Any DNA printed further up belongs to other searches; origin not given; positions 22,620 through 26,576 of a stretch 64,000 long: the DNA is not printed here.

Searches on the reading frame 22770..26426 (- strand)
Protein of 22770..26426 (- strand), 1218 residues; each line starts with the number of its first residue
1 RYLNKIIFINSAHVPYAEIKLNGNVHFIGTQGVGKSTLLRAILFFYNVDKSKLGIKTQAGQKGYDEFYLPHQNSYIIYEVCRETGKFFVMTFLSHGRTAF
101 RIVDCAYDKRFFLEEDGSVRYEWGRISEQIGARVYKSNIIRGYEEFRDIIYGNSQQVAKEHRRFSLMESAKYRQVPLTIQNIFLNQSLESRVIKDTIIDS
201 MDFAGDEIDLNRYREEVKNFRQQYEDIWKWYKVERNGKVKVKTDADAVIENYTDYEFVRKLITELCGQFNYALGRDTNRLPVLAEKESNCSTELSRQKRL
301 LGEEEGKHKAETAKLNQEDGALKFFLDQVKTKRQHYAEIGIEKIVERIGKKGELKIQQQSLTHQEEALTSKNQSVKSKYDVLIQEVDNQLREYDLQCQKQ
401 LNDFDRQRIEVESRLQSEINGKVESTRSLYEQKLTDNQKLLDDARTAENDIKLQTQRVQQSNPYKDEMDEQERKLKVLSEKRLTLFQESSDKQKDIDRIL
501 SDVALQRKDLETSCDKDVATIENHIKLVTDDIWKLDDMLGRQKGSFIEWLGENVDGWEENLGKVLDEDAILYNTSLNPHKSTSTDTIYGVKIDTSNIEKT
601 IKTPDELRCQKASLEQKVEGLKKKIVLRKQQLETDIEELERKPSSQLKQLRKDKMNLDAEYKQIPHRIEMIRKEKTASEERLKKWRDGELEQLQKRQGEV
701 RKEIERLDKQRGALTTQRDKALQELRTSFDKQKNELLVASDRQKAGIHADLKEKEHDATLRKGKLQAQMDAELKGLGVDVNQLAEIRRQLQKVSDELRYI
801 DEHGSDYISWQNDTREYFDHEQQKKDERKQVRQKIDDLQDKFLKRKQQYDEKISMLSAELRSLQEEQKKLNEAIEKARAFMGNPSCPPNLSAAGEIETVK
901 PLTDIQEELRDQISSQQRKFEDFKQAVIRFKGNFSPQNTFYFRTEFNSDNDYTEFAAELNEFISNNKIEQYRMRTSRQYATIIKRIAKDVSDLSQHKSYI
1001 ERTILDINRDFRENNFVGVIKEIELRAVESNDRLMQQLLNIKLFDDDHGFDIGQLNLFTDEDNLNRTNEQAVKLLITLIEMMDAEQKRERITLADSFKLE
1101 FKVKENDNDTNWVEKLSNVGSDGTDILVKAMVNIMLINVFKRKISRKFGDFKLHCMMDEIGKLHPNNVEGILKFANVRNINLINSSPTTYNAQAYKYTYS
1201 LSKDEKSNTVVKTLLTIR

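Call 9: search_protein_families(library=pfam, proteins=[window:22770-26426:-], max_evalue=0.001)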
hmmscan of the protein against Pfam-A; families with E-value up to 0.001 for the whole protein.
window:22770-26426:- (1218 aa): 2 families
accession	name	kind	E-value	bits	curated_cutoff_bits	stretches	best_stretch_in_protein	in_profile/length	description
PF12128.14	DUF3584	-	1.2e-63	215.6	31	1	17-1189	12-1175/1191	Protein of unknown function (DUF3584)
PF08581.15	Tup_N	-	0.00083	20.1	28.7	1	802-862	15-75/77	Tup N-terminal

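Call 10: search_protein_families(library=padloc, proteins=[window:22770-26426:-], max_evalue=0.00001)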
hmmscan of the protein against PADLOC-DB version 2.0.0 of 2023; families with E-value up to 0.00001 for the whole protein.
window:22770-26426:- (1218 aa): 0 families
